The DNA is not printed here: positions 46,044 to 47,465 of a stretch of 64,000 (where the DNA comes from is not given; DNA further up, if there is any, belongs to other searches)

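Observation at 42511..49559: CoA-ester cluster with three distinct CitE/HpcH-family lyase paralogs, a double-hot-dog hydratase, an acyl-CoA ligase and TesB: candidate C4/C5-dicarboxylate (itaconate, mesaconate or citramalate type) pathway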

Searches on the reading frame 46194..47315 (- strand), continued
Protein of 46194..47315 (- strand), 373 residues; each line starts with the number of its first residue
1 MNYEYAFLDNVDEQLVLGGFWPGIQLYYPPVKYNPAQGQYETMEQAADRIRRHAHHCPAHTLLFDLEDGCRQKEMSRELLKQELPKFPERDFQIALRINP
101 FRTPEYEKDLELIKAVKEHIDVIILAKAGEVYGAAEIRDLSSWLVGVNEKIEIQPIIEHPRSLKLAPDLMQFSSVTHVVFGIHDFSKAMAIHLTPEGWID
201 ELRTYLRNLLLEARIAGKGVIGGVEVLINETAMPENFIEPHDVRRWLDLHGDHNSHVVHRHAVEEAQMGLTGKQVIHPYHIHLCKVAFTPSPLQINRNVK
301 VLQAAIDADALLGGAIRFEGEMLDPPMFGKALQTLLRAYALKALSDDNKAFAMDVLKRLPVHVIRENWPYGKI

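Call 83: fold_search(model_id=the predicted structure, library=pdb)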
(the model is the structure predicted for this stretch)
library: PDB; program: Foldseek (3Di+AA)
matches with E <= 10: 1452; with E <= 0.001: 46
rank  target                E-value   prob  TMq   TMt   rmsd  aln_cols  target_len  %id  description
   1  6aq4_C                7.0e-10  1.00  0.30  0.41  13.1       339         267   20  CRYSTAL STRUCTURE OF PROTEIN CiTE FROM MYCOBACTERIUM TUBERCULOSIS IN COMPLEX WITH MAGNESIUM, PYRUVATE AND CITRAMALYL-C (released 2018-08-01)
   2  6aq4_B                1.2e-09  1.00  0.33  0.44  12.4       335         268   20  CRYSTAL STRUCTURE OF PROTEIN CiTE FROM MYCOBACTERIUM TUBERCULOSIS IN COMPLEX WITH MAGNESIUM, PYRUVATE AND CITRAMALYL-C (released 2018-08-01)
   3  5vxc                  3.0e-09  1.00  0.35  0.40  12.4       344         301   23  Crystal Structure Analysis of human CLYBL in complex with free CoASH (released 2017-11-01)
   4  5ugr                  3.2e-09  1.00  0.34  0.39  14.1       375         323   19  Malyl-CoA lyase from Methylobacterium extorquens (released 2017-02-08)
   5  5vxo_A                3.6e-09  1.00  0.35  0.40  12.4       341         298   22  Crystal Structure Analysis of human CLYBL in complex with propionyl-CoA (released 2017-11-01)
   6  4l9y_A                7.5e-09  1.00  0.31  0.36  14.2       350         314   20  Crystal Structure of Rhodobacter sphaeroides malyl-CoA lyase in complex with magnesium, glyoxylate, and propionyl-CoA (released 2013-12-04)
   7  4l9y_F                1.1e-08  1.00  0.33  0.39  13.1       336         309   18  Crystal Structure of Rhodobacter sphaeroides malyl-CoA lyase in complex with magnesium, glyoxylate, and propionyl-CoA (released 2013-12-04)
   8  6as5_A                1.2e-08  1.00  0.33  0.44  12.9       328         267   20  CRYSTAL STRUCTURE OF PROTEIN CitE FROM MYCOBACTERIUM TUBERCULOSIS IN COMPLEX WITH MAGNESIUM, ACETOACETATE AND COENZYME (released 2018-08-01)
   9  4l9y_C                1.6e-08  1.00  0.32  0.37  12.8       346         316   18  Crystal Structure of Rhodobacter sphaeroides malyl-CoA lyase in complex with magnesium, glyoxylate, and propionyl-CoA (released 2013-12-04)
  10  6kkh_E                2.1e-08  1.00  0.36  0.38  16.7       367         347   16  Crystal structure of the oxalate bound malyl-CoA lyase from Roseiflexus castenholzii (released 2019-09-04)
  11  4l80_A                2.1e-08  1.00  0.35  0.37  15.6       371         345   18  Crystal Structure of Chloroflexus aurantiacus malyl-CoA lyase in complex with magnesium, oxalate, and propionyl-CoA (released 2013-12-04)
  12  4l7z_B                2.4e-08  1.00  0.38  0.41  14.6       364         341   16  Crystal Structure of Chloroflexus aurantiacus malyl-CoA lyase (released 2013-12-04)
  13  6kin_E                2.6e-08  1.00  0.36  0.39  14.8       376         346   17  Crystal structure of the tri-functional malyl-CoA lyase from Roseiflexus castenholzii (released 2019-09-04)
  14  6kin_A                2.7e-08  1.00  0.36  0.39  16.7       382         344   15  Crystal structure of the tri-functional malyl-CoA lyase from Roseiflexus castenholzii (released 2019-09-04)
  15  6kkh_B                3.1e-08  1.00  0.36  0.39  15.6       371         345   15  Crystal structure of the oxalate bound malyl-CoA lyase from Roseiflexus castenholzii (released 2019-09-04)
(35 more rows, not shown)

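Call 85: find_encoding_contigs(protein=P0414, flank=8000, max_places=1)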
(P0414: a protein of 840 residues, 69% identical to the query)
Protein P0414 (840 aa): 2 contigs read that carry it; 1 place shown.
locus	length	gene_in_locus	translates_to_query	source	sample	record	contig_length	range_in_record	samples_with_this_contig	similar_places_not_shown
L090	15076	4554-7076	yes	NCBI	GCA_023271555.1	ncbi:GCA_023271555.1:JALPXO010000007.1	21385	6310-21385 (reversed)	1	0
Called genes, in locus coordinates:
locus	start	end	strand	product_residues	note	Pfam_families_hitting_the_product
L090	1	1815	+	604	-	PF00682:HMGL-like, PF02436:PYC_OADA, PF00364:Biotin_lipoyl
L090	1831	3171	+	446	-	PF00682:HMGL-like, PF02436:PYC_OADA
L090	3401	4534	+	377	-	PF03328:HpcH_HpaI, PF15617:C-C_Bond_Lyase (weak)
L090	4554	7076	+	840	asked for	PF00501:AMP-binding, PF13193:AMP-binding_C, PF03328:HpcH_HpaI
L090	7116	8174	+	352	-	PF19315:MC_hydratase, PF01575:MaoC_dehydratas, PF13452:FAS1_DH_region (faint)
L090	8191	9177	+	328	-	PF03328:HpcH_HpaI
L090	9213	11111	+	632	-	PF16177:ACAS_N, PF00501:AMP-binding, PF13193:AMP-binding_C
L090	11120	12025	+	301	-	PF05681:Fumerase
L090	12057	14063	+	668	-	PF13714:PEP_mutase, PF00463:ICL, PF00285:Citrate_synt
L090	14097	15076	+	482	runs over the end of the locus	PF03972:MmgE_PrpD_N, PF19305:MmgE_PrpD_C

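Call 86: find_encoding_contigs(protein=P0407, flank=8000, max_places=1)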
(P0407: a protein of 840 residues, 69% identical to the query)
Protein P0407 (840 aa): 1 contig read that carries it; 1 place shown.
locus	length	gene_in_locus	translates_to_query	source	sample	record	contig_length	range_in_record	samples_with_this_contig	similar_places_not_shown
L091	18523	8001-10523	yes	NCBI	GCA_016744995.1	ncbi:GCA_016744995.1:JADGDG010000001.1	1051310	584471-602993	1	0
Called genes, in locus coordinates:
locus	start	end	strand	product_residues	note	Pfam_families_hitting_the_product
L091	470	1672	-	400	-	-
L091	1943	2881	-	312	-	-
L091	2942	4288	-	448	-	-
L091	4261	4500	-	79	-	PF00239:Resolvase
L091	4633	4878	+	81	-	-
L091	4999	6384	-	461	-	PF00890:FAD_binding_2 (faint), PF01134:GIDA (faint), PF07992:Pyr_redox_2, PF12831:FAD_oxidored, PF13450:NAD_binding_8 (weak), PF13738:Pyr_redox_3 (weak), PF00070:Pyr_redox, PF02852:Pyr_redox_dim, +3 more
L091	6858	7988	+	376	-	PF03328:HpcH_HpaI, PF15617:C-C_Bond_Lyase (faint)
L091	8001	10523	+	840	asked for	PF00501:AMP-binding, PF13193:AMP-binding_C, PF03328:HpcH_HpaI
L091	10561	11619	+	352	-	PF19315:MC_hydratase, PF01575:MaoC_dehydratas (weak), PF13452:FAS1_DH_region (faint)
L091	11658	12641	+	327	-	PF03328:HpcH_HpaI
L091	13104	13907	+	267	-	-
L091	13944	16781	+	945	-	PF02563:Poly_export, PF22461:SLBB_2 (weak), PF10531:SLBB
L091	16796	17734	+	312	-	-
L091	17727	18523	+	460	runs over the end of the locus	PF01943:Polysacc_synt, PF01554:MatE (weak)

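Call 88: find_encoding_contigs(protein=P0418, flank=9000, max_places=1)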
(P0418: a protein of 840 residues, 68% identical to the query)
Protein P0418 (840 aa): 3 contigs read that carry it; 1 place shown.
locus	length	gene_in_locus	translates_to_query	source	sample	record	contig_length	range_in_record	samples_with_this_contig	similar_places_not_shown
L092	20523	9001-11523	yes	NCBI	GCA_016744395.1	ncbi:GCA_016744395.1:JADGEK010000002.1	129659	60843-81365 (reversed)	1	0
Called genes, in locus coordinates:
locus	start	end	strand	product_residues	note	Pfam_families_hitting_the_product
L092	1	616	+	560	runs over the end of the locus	PF00849:PseudoU_synth_2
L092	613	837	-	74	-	PF09360:zf-CDGSH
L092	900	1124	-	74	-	-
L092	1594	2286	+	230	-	PF00005:ABC_tran, PF02463:SMC_N (faint)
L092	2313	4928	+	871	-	PF12704:MacB_PCD (weak), PF02687:FtsX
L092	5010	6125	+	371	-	PF07143:AttH, PF17186:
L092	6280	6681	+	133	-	PF01814:Hemerythrin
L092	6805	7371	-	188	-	-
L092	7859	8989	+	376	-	PF03328:HpcH_HpaI, PF15617:C-C_Bond_Lyase (faint)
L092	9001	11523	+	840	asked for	PF00501:AMP-binding, PF13193:AMP-binding_C, PF03328:HpcH_HpaI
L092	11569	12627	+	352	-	PF19315:MC_hydratase, PF01575:MaoC_dehydratas, PF13452:FAS1_DH_region (faint)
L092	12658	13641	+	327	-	PF03328:HpcH_HpaI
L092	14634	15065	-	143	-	PF02635:DsrE (weak)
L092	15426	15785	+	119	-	PF00903:Glyoxalase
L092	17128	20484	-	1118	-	PF00873:ACR_tran, PF03176:MMPL (faint)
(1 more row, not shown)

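Call 89: search_protein_families(library=ncbifam, proteins=[L090:1-1815:+, L090:1831-3171:+, L090:9213-11111:+, L090:11120-12025:+, L090:12057-14063:+, L090:14097-15074:+, L082:13797-15311:+], max_evalue=1e-10)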
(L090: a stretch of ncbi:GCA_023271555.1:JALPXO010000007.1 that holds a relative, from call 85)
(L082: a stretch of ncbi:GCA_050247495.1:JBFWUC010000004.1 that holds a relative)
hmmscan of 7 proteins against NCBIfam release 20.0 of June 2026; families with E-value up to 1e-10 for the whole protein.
L090:1-1815:+ (604 aa): 18 families
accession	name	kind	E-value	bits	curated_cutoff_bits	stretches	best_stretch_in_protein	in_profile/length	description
NF006761.0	PRK09282.1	domain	4.3e-252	837.8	402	1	27-602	2-590/591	pyruvate carboxylase subunit B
TIGR01108.1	oadA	equivalog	2.2e-212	706.6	756.5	1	31-596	1-580/582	sodium-extruding oxaloacetate decarboxylase subunit alpha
NF008985.0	PRK12331.1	equivalog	2.8e-203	675.9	718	1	27-474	2-452/465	oxaloacetate decarboxylase subunit alpha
NF010643.0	PRK14040.1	subfamily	2.4e-189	630.6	892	1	26-600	4-593/595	oxaloacetate decarboxylase subunit alpha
NF010644.0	PRK14041.1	equivalog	2.7e-188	626.4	734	1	28-474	2-448/467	pyruvate carboxylase subunit B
NF008984.0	PRK12330.1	equivalog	9.6e-163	542.5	827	1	26-478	3-462/500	methylmalonyl-CoA carboxytransferase subunit 5S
NF010645.0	PRK14042.1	equivalog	1.5e-162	542.5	1182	1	30-471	5-446/596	pyruvate carboxylase subunit B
NF009231.0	PRK12581.1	equivalog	4e-145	483.9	954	1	19-466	4-453/468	oxaloacetate decarboxylase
NF009554.0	PRK12999.1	equivalog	3.4e-127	425.9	965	1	14-466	519-992/1147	pyruvate carboxylase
TIGR01235.1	pyruv_carbox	equivalog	1.2e-113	380.7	1114.45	1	14-464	516-987/1143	pyruvate carboxylase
TIGR00531.1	BCCP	equivalog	4.4e-31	108.5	115.2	1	511-602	63-155/156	acetyl-CoA carboxylase biotin carboxyl carrier protein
NF006049.0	PRK08195.1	subfamily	1.6e-22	80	229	1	25-301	4-272/344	4-hyroxy-2-oxovalerate/4-hydroxy-2-oxopentanoic acid aldolase,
TIGR03217.1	4OH_2_O_val_ald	equivalog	3.6e-21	75.7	286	1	28-294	2-260/334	4-hydroxy-2-oxovalerate aldolase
NF005457.0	PRK07051.1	equivalog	5.2e-21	74.6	87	1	529-601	6-78/80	acetyl-CoA carboxylase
NF002085.0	PRK00915.1-2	subfamily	4.1e-17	62.1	517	1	25-292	10-268/504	2-isopropylmalate synthase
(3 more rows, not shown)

L090:1831-3171:+ (446 aa): 18 families
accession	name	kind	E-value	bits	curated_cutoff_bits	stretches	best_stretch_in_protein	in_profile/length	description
NF006761.0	PRK09282.1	domain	1.3e-235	783.4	402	1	4-445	2-443/591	pyruvate carboxylase subunit B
NF008985.0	PRK12331.1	equivalog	5.7e-205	681.4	718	1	4-445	2-446/465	oxaloacetate decarboxylase subunit alpha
TIGR01108.1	oadA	equivalog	8.4e-204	678.3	756.5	1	8-445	1-442/582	sodium-extruding oxaloacetate decarboxylase subunit alpha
NF010644.0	PRK14041.1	equivalog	1.1e-187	624.3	734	1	5-445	2-442/467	pyruvate carboxylase subunit B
NF010643.0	PRK14040.1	subfamily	4.8e-181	603.2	892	1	3-444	4-454/595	oxaloacetate decarboxylase subunit alpha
NF008984.0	PRK12330.1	equivalog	1.8e-163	545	827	1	2-445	2-451/500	methylmalonyl-CoA carboxytransferase subunit 5S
NF010645.0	PRK14042.1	equivalog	1.5e-162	542.5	1182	1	7-444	5-442/596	pyruvate carboxylase subunit B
NF009231.0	PRK12581.1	equivalog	1.5e-146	488.6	954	1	4-445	11-455/468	oxaloacetate decarboxylase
NF009554.0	PRK12999.1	equivalog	2.7e-118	396.4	965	1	3-444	531-993/1147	pyruvate carboxylase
TIGR01235.1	pyruv_carbox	equivalog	4.1e-105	352.4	1114.45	1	3-443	528-989/1143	pyruvate carboxylase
NF006049.0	PRK08195.1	subfamily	1.2e-23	83.7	229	1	2-279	4-273/344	4-hyroxy-2-oxovalerate/4-hydroxy-2-oxopentanoic acid aldolase,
TIGR03217.1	4OH_2_O_val_ald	equivalog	1.2e-22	80.5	286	1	5-271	2-260/334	4-hydroxy-2-oxovalerate aldolase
NF002085.0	PRK00915.1-2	subfamily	2.3e-19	69.5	517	1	2-273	10-272/504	2-isopropylmalate synthase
TIGR02090.1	LEU1_arch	subfamily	5.9e-18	65.1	484.75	1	130-251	117-236/363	isopropylmalate/citramalate/homocitrate synthases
TIGR02660.1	nifV_homocitr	equivalog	7.1e-16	58.4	462.9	1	156-273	142-260/365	homocitrate synthase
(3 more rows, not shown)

L090:9213-11111:+ (632 aa): 90 families (the best 25 are shown)
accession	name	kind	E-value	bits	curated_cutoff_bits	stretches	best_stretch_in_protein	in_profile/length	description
NF007815.0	PRK10524.1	equivalog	2.6e-234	779.5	955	1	2-621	4-627/629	propionate--CoA ligase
TIGR02316.1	propion_prpE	equivalog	5e-216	719.1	827.4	1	2-621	3-626/628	propionate--CoA ligase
TIGR02188.1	Ac_CoA_lig_AcsA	equivalog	1.3e-203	677.7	724.95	1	2-619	7-628/629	acetate--CoA ligase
NF001208.0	PRK00174.1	subfamily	3.2e-202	673.3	657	1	2-620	29-644/649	acetate--CoA ligase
NF003313.0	PRK04319.1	equivalog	8.6e-120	400.6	729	1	41-594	34-558/574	acetate--CoA ligase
NF002937.0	PRK03584.1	subfamily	6.1e-92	308.8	639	1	2-618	38-649/657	acetoacetate--CoA ligase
TIGR01217.1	ac_ac_CoA_syn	equivalog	4.3e-73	246.5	520.9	1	2-615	37-642/652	acetoacetate--CoA ligase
NF047394.1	AcylCoAsynMbcS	equivalog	7.8e-69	232.6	850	1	56-595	17-518/525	acyl-CoA synthetase MbcS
NF004837.0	PRK06187.1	subfamily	1.8e-65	221.2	476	1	80-596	30-521/531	long-chain-fatty-acid--CoA ligase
NF005714.0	PRK07529.1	subfamily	7.3e-51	173.2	632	1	68-597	48-576/640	acyl-CoA synthetase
NF006182.0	PRK08316.1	subfamily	1e-49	169.5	663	1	75-596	34-516/523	fatty acyl-CoA synthetase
NF006181.0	PRK08314.1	subfamily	1.5e-49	168.8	705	1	83-590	49-547/563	long-chain-fatty-acid--CoA ligase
NF053567.1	HBDA_AROS1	equivalog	2.2e-48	164.9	1000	1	48-596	10-518/523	3-hydroxybenzoate--CoA ligase HbdA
NF004822.0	PRK06178.1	equivalog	3.1e-45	154.8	782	1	83-597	62-567/571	acyl-CoA synthetase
TIGR02262.1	benz_CoA_lig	subfamily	3.8e-45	154.6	375.25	1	50-595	3-507/508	benzoate-CoA ligase family protein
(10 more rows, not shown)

L090:11120-12025:+ (301 aa): 6 families
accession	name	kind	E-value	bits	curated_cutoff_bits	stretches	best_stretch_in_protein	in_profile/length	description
NF004885.0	PRK06246.1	equivalog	4.8e-126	419.7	276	1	23-300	2-278/279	fumarate hydratase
TIGR00722.1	ttdA_fumA_fumB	subfamily_domain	6.8e-96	320.6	100.65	1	30-299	1-271/273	hydrolyase, tartrate alpha subunit/fumarate domain protein, Fe-S type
NF006084.0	PRK08230.1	equivalog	2.8e-54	184.2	365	1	28-299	12-285/303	L(+)-tartrate dehydratase subunit alpha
NF011920.0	PRK15391.1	subfamily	5.7e-30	104.1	1094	1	60-296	78-323/548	class I fumarate hydratase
NF011919.0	PRK15390.1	equivalog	1.8e-27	95.8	1105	1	60-296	78-323/548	class I fumarate hydratase FumA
NF011921.0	PRK15392.1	equivalog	1.7e-24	86.3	1060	1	21-296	37-322/550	class I fumarate hydratase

L090:12057-14063:+ (668 aa): 29 families (the best 25 are shown)
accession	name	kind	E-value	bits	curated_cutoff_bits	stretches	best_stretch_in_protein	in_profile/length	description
NF009006.1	PRK12351.1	equivalog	4.6e-177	588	550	1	300-668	5-376/376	bifunctional 2-methylcitrate synthase/citrate synthase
NF008455.0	PRK11320.1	equivalog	2.9e-156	519.1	353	1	2-292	3-293/295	methylisocitrate lyase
TIGR01800.1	cit_synth_II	subfamily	2.1e-146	487.4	421.3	1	304-668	2-368/368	2-methylcitrate synthase/citrate synthase II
TIGR02317.1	prpB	equivalog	3.1e-127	423.6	354.4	1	7-289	2-283/285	methylisocitrate lyase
NF010636.0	PRK14033.1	equivalog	1.2e-113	379.7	479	1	303-663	11-373/376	bifunctional 2-methylcitrate synthase/citrate synthase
NF010638.0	PRK14035.1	equivalog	2.2e-105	352.5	572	1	302-668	5-372/372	citrate synthase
NF010637.0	PRK14034.1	equivalog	1.5e-102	343.3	594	1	309-668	9-371/372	citrate synthase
NF010639.0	PRK14036.1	equivalog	9e-94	314.2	502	1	303-668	8-378/379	citrate synthase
NF041301.1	Cit_synth_Halo_CitZ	equivalog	1.6e-90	303.9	550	1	303-668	7-379/379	citrate synthase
NF041157.1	Cit_synThplmales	equivalog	3.1e-90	303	590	1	324-668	27-376/377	citrate synthase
NF009004.0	PRK12349.1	equivalog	5e-87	292.2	508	1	304-658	10-367/372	citrate synthase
NF010640.0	PRK14037.1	subfamily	1.2e-78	264.7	504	1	322-668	25-377/377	citrate synthase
NF004126.0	PRK05614.1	equivalog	2.1e-68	230.7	505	1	297-668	42-430/430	citrate synthase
TIGR02319.1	CPEP_Pphonmut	equivalog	4.1e-62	210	420.05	1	10-279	8-277/294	carboxyvinyl-carboxyphosphonate phosphorylmutase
NF010635.0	PRK14032.1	subfamily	4.3e-62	210.1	426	1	324-668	68-448/448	citrate synthase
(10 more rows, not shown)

L090:14097-15074:+ (326 aa): 3 families
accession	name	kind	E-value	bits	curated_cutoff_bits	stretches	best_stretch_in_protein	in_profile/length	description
NF006943.0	PRK09425.1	equivalog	1e-186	621.4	575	1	5-325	3-323/480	bifunctional 2-methylcitrate dehydratase/aconitate hydratase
TIGR02330.1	prpD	equivalog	5.5e-179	595.8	458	1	15-325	1-311/468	2-methylcitrate dehydratase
NF042438.1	PrpD_hiGCgrampos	equivalog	5.9e-20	71.3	950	1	72-324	76-319/499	2-methylcitrate dehydratase PrpD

L082:13797-15311:+ (504 aa): 11 families
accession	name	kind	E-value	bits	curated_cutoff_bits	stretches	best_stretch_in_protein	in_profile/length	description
NF004885.0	PRK06246.1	equivalog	1.6e-76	257.2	276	1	1-285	1-278/279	fumarate hydratase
TIGR00722.1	ttdA_fumA_fumB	subfamily_domain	3.9e-62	209.9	100.65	1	12-284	4-271/273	hydrolyase, tartrate alpha subunit/fumarate domain protein, Fe-S type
NF005310.0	PRK06842.1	equivalog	2.5e-58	196.9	238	1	319-494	8-182/185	Fe-S-containing hydro-lyase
NF011919.0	PRK15390.1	equivalog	2.4e-54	184.5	1105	1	16-484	54-534/548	class I fumarate hydratase FumA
NF011920.0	PRK15391.1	subfamily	4.3e-54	183.7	1094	1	13-484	51-534/548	class I fumarate hydratase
NF011921.0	PRK15392.1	equivalog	3.5e-50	171.1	1060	1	6-484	43-533/550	class I fumarate hydratase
TIGR00723.1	ttdB_fumA_fumB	subfamily_domain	7.7e-47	159.4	145.15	1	324-485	2-167/169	FumA C-terminus/TtdB family hydratase beta subunit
NF006084.0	PRK08230.1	equivalog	6.2e-35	120.7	365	1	6-287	11-288/303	L(+)-tartrate dehydratase subunit alpha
NF004708.0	PRK06043.1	equivalog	8.3e-34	116.8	269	1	320-486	9-177/192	fumarate hydratase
NF006253.0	PRK08395.1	equivalog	7.6e-30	103.8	244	1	320-486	9-164/166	fumarate hydratase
NF006082.0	PRK08228.1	equivalog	5.6e-26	91.3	264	1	321-491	11-185/205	L(+)-tartrate dehydratase subunit beta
